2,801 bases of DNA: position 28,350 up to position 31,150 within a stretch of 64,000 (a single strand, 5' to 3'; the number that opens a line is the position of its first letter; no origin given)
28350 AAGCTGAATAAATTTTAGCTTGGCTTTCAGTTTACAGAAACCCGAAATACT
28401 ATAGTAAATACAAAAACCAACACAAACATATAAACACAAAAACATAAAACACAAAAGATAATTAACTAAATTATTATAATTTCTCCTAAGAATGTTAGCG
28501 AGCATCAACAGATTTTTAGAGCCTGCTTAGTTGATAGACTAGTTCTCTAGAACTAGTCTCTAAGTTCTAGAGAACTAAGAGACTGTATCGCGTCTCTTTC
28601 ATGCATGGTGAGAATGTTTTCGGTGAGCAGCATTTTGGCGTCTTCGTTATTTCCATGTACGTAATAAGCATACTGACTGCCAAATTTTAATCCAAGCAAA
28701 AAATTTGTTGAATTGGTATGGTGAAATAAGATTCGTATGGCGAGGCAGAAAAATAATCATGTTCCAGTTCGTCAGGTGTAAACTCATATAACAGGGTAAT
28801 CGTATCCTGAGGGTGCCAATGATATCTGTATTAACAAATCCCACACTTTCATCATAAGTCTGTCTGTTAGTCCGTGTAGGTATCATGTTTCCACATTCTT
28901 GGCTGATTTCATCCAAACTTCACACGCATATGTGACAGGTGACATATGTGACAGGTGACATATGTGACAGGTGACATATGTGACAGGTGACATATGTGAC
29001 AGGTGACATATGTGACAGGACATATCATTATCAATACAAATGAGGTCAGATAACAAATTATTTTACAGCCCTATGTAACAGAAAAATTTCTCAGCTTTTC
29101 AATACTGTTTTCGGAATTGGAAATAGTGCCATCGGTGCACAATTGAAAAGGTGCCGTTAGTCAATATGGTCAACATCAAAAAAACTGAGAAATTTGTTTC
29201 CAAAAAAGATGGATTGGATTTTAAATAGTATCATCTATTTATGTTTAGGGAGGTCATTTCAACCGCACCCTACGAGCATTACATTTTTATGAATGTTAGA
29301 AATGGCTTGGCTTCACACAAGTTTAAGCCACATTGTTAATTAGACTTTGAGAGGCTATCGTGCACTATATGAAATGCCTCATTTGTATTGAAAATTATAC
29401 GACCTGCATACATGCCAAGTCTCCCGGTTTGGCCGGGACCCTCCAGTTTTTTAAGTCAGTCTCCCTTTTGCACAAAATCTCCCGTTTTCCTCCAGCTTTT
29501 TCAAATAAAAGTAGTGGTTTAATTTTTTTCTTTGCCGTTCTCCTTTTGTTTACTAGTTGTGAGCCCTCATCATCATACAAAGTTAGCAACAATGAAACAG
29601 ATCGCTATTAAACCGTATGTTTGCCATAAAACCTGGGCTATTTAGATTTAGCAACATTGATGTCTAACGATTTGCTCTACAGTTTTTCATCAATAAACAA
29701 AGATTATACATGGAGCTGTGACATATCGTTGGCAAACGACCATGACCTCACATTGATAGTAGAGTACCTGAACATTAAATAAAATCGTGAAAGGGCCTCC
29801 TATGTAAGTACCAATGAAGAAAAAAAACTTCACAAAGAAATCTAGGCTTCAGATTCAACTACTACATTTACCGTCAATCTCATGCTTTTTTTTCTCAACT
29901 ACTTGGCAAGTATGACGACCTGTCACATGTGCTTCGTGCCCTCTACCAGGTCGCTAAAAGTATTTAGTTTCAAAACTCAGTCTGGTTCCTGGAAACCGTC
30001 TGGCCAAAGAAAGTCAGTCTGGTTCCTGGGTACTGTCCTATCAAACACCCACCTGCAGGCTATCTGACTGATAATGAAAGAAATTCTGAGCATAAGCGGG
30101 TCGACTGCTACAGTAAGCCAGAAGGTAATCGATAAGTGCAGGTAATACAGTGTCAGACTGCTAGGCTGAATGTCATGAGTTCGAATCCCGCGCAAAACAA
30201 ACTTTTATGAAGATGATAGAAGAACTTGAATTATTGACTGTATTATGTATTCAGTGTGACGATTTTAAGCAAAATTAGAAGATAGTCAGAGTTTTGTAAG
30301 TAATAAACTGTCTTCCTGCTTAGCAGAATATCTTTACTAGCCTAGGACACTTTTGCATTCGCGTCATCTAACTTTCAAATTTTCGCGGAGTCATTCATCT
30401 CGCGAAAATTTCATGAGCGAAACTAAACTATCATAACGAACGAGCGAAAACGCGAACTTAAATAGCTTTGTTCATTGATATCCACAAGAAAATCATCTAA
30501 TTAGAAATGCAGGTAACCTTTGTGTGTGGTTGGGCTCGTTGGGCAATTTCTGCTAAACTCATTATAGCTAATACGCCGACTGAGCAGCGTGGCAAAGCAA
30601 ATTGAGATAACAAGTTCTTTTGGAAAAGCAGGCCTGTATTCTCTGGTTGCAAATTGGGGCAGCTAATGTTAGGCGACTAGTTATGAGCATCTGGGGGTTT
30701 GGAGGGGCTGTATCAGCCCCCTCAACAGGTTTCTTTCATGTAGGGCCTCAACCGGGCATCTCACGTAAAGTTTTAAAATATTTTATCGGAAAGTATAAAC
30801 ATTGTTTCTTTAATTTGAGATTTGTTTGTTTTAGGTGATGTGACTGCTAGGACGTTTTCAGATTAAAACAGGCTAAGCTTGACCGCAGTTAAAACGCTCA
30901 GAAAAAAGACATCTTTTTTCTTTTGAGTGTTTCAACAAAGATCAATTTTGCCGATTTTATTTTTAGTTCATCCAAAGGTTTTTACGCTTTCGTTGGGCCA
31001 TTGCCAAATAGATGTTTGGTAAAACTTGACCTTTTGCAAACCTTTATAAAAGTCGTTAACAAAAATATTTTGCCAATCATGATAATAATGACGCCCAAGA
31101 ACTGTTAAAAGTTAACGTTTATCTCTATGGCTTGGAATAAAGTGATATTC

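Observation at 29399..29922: hAT-like MITE with a perfect 8-bp TSD and a preserved empty site in the paralogous copy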

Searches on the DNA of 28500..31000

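Call 56: search_rna_families(source=window, start=28500, end=31000, threshold=evalue, max_evalue=1)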
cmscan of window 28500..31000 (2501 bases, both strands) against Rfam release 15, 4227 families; matches with E-value up to 1: 0.
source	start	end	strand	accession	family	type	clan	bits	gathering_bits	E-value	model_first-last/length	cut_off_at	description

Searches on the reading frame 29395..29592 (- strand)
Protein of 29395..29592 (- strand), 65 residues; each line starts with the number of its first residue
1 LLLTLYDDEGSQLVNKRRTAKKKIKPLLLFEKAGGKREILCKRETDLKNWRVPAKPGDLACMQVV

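Call 11: find_encoding_contigs(protein=window:29395-29592:-, flank=3000, max_places=10)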
Protein window:29395-29592:- (65 aa): no gene with exactly this product is on record in the collection.
